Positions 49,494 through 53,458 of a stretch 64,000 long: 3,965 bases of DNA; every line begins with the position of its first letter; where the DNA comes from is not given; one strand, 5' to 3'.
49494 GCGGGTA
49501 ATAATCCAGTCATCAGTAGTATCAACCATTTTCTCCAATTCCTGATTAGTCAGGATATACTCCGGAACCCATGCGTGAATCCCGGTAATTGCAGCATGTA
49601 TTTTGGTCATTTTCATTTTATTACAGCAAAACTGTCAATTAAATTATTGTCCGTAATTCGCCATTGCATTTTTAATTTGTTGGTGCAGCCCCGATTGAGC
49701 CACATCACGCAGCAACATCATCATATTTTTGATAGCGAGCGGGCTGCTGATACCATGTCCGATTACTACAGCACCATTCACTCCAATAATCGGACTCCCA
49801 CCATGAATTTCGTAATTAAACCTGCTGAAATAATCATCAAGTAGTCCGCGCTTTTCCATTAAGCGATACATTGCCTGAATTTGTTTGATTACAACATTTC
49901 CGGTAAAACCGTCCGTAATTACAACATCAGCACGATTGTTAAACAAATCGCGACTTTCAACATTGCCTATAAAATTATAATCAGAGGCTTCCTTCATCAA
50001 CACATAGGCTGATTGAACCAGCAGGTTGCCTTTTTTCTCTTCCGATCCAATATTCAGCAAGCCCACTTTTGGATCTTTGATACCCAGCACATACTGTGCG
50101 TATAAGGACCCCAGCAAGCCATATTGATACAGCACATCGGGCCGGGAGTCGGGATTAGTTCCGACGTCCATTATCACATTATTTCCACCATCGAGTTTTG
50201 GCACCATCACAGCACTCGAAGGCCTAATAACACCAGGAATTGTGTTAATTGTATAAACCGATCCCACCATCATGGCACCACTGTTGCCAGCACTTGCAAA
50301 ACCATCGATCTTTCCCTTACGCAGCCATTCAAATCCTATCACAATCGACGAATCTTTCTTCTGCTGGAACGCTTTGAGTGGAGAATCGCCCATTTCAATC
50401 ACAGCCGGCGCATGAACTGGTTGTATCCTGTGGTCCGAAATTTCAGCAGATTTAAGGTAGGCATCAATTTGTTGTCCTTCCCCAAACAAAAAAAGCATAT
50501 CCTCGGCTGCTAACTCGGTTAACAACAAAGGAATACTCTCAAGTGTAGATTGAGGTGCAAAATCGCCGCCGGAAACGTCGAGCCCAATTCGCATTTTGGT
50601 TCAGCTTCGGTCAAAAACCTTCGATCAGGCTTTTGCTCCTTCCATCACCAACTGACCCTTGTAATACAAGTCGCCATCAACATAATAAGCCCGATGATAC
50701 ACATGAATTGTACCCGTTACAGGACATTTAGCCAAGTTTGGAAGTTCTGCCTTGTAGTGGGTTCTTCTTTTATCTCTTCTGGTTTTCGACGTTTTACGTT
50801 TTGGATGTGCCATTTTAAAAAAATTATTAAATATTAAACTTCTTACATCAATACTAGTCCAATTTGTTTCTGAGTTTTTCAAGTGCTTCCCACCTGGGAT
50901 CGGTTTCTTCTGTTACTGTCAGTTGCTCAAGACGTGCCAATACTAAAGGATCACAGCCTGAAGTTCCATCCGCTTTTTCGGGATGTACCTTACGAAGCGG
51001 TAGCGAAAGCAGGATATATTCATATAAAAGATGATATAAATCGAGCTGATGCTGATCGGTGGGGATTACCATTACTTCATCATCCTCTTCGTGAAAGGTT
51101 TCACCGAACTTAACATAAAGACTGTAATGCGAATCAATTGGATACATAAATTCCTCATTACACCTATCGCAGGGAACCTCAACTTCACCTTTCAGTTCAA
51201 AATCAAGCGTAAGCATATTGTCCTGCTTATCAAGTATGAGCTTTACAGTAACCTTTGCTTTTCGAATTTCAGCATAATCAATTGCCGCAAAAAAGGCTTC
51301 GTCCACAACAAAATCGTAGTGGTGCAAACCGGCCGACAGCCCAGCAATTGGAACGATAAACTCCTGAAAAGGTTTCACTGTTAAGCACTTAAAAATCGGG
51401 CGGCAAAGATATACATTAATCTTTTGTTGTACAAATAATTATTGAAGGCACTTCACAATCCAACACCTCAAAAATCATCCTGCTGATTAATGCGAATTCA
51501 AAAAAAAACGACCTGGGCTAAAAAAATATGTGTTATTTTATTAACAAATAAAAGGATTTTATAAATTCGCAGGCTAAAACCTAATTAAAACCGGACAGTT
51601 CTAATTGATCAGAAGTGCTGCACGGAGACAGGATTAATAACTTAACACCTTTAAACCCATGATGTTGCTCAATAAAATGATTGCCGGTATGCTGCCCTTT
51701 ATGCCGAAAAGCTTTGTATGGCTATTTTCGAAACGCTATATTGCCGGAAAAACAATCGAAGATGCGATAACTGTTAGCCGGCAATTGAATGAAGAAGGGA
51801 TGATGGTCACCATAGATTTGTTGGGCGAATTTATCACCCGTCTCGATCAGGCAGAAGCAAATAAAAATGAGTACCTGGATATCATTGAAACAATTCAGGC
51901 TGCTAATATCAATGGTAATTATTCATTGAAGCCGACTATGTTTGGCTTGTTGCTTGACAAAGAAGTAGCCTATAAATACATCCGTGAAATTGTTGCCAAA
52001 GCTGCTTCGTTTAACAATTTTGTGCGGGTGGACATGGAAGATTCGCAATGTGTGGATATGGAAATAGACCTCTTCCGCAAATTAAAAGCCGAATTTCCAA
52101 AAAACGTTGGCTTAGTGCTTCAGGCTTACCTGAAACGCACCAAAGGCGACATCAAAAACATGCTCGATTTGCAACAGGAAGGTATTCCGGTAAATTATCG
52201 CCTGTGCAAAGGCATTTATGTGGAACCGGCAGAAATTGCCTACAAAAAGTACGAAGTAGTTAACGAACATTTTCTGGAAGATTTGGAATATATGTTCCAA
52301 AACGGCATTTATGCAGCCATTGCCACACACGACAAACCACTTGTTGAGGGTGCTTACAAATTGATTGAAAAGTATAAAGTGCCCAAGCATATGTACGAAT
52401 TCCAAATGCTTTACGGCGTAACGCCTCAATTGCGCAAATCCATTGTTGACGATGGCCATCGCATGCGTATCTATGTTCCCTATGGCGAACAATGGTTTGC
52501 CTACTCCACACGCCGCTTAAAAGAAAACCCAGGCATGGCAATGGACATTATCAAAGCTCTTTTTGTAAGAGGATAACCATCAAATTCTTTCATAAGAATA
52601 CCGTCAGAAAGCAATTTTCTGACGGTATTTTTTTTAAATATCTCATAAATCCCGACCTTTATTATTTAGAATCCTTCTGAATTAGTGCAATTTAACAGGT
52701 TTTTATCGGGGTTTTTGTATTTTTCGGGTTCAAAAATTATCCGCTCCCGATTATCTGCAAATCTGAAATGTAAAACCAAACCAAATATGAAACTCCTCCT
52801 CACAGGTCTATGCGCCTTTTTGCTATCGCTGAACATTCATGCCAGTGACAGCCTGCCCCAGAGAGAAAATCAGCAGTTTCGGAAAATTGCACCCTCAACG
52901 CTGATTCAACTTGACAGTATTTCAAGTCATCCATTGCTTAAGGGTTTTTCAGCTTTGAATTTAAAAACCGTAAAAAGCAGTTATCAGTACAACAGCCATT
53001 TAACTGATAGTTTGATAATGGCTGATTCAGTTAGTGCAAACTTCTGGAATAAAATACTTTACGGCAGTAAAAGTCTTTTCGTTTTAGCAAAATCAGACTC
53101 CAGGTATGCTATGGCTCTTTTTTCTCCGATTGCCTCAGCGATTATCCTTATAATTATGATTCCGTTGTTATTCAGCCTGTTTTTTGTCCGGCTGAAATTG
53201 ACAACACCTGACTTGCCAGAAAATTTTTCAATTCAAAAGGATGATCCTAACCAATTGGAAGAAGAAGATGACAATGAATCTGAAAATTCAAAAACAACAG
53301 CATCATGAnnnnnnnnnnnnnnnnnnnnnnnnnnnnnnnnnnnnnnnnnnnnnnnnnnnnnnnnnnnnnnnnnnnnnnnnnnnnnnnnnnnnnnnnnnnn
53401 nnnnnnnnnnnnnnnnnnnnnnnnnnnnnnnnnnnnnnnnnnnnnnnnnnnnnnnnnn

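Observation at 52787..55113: Insulated two-gene cassette: membrane protein with ten DnaJ-type zinc modules, translationally coupled to a small single-pass partner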

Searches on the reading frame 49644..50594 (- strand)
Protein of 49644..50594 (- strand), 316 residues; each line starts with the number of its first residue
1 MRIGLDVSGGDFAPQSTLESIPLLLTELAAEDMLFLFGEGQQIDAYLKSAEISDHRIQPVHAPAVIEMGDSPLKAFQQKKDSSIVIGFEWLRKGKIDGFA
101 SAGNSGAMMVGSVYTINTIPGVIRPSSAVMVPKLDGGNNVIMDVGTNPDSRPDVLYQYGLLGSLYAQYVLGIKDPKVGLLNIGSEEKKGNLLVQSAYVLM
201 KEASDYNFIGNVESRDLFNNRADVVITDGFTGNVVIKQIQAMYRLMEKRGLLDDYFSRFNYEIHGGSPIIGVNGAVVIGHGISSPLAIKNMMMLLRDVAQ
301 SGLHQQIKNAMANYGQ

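Call 83: search_protein_families(library=ncbifam, proteins=[window:49644-50594:-], max_evalue=0.00001)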
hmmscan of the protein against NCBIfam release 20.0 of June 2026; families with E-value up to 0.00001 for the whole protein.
window:49644-50594:- (316 aa): 4 families
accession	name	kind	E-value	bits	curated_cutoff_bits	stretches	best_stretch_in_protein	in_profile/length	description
TIGR00182.1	plsX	equivalog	4e-74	249.8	243.4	2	1-246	1-243/337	phosphate acyltransferase PlsX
NF010419.0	PRK13845.1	equivalog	1.9e-53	182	729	1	5-241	102-344/440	putative glycerol-3-phosphate acyltransferase PlsX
NF010420.0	PRK13846.1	equivalog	3.6e-51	174.3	536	1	2-309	4-313/316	phosphate acyltransferase PlsX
NF040747.1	reduct_C_alpha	equivalog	8.4e-07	28.4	350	1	144-241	127-227/380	glycine/sarcosine/betaine reductase complex component C subunit alpha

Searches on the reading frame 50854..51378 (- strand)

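Call 83: search_protein_families(library=ncbifam, proteins=[window:50854-51378:-], max_evalue=0.00001)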
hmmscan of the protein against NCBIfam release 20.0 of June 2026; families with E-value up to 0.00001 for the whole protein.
window:50854-51378:- (174 aa): 1 family
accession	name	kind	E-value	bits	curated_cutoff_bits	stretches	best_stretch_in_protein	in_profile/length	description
NF008395.0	PRK11193.1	equivalog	2e-07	31.2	192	1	39-169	43-170/173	23S rRNA accumulation protein YceD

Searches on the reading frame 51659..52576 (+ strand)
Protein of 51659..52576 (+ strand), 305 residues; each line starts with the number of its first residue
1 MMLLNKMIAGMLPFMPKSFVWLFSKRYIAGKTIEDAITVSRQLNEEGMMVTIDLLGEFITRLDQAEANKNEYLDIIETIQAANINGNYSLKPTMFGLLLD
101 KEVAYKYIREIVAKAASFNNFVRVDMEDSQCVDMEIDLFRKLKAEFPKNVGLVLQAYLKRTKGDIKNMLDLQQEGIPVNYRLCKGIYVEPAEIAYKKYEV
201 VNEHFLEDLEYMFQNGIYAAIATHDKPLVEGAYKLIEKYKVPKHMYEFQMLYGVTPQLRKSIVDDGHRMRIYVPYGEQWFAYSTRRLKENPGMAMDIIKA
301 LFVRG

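Call 83: search_protein_families(library=ncbifam, proteins=[window:51659-52576:+], max_evalue=0.00001)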
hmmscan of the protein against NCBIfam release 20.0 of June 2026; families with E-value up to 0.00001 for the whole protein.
window:51659-52576:+ (305 aa): 3 families
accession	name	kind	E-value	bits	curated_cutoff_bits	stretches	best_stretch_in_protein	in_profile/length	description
NF045947.1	ProDh_Thermus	equivalog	1.4e-67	228.1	500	1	24-301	32-304/307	proline dehydrogenase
NF008869.0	PRK11904.1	equivalog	5.8e-22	77.4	747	1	20-290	173-473/1042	bifunctional proline dehydrogenase/L-glutamate gamma-semialdehyde dehydrogenase PutA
NF008772.0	PRK11809.1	equivalog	3.4e-14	51.4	1750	1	22-291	254-561/1318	trifunctional transcriptional regulator/proline dehydrogenase/L-glutamate gamma-semialdehyde dehydrogenase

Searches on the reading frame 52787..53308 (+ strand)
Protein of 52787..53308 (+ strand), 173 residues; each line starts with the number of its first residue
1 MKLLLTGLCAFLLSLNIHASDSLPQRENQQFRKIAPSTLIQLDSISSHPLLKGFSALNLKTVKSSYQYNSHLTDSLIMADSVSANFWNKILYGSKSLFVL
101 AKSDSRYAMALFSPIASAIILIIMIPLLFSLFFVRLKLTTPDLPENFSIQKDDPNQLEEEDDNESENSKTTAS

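Call 3: search_protein_families(library=pfam, proteins=[window:52787-53308:+], max_evalue=1)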
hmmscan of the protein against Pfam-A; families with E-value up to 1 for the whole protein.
window:52787-53308:+ (173 aa): 0 families

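Call 4: search_protein_families(library=ncbifam, proteins=[window:52787-53308:+], max_evalue=1)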
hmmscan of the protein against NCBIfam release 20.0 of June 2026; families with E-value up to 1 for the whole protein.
window:52787-53308:+ (173 aa): 1 family
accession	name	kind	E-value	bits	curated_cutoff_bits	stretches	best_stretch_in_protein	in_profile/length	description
NF046005.2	near_gluc_PtsG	equivalog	0.68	10.2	45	0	58-101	28-69/85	MPN207a family PTS transporter accessory protein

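Call 5: search_protein_families(library=padloc, proteins=[window:52787-53308:+], max_evalue=1)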
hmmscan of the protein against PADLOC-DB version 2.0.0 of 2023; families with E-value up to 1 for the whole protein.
window:52787-53308:+ (173 aa): 0 families

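Call 10: find_homologous_proteins(query=window:52787-53308:+, max_evalue=0.01)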
Query window:52787-53308:+ (173 aa): 8 proteins with E <= 0.01 among 115 candidates.
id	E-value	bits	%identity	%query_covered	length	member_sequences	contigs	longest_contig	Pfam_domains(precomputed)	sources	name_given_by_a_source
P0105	3.1e-102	357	99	100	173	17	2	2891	-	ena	-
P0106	1.4e-80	286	80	100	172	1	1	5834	-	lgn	-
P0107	2.7e-80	285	79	100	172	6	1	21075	-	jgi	jgi:hypothetical protein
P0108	4.4e-77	275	78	100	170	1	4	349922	-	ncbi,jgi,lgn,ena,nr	ncbi:MAG: hypothetical protein PHG67_00050 [Bacteroidales bacterium]|jgi:hypothetical protein|nr:hyp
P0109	2.0e-68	247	72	100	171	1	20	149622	-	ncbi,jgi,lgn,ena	-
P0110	4.4e-62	226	64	99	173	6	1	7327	-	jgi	jgi:hypothetical protein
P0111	6.0e-52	193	99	55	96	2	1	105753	-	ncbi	ncbi:MAG: hypothetical protein AB7D35_00610 [Bacteroidales bacterium]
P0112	8.8e-47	177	96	45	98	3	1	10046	-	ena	-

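Call 57: find_homologous_proteins(query=A3, max_evalue=0.001)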
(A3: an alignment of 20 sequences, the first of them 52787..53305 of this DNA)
Query A3 (20 sequences) (173 aa, profile of the alignment): 13 proteins with E <= 0.001 among 8000 candidates.
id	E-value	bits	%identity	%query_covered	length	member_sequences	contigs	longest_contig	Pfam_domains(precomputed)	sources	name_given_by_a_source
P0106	7.3e-62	226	80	100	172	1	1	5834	-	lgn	-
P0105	1.3e-60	222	99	100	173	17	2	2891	-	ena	-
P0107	1.2e-59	219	79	100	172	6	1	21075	-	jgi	jgi:hypothetical protein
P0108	1.2e-59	219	78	100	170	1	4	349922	-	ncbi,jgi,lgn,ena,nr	ncbi:MAG: hypothetical protein PHG67_00050 [Bacteroidales bacterium]|jgi:hypothetical protein|nr:hyp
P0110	2.1e-58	215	64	99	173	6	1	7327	-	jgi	jgi:hypothetical protein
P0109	5.9e-57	210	72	100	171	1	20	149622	-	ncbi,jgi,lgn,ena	-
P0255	2.4e-47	179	18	75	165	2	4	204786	-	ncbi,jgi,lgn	-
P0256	1.5e-44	170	25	39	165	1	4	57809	-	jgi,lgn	jgi:hypothetical protein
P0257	2.3e-42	162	22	86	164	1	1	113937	-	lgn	-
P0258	8.9e-40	154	24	70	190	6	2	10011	-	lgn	-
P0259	1.1e-36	144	-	-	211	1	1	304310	-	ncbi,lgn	-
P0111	1.1e-28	118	99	55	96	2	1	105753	-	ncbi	ncbi:MAG: hypothetical protein AB7D35_00610 [Bacteroidales bacterium]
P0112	4.1e-28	116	96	45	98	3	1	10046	-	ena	-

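Call 67: predict_structure(alignment_id=A4)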
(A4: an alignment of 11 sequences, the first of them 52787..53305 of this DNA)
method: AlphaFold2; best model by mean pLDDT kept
length: 173 residues; sequences in the alignment: 11
mean_pLDDT: 57.6   pTM: 0.19
mean pLDDT of the five models: 57.6, 55.0, 53.6, 52.6, 52.4
residues with pLDDT >= 90: 0; 70-90: 32; 50-70: 93; < 50: 48
segments of 3 or more residues with pLDDT < 50: 18-25, 137-144, 146-173
pLDDT, mean of each block of 10 residues (from residue 1): 68 60 48 53 59 61 71 61 62 57 57 72 79 55 47 38 38 37
secondary structure, 60 per line:
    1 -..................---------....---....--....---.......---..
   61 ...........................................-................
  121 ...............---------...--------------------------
elements in order: H2-19 H29-32 H36-39 H42-45 H49-55 H59-103 H105-135

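Call 76: search_protein_families(library=phrogs, proteins=[window:52787-53308:+], max_evalue=0.01)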
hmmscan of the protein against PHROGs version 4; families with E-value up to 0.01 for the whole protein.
window:52787-53308:+ (173 aa): 0 families
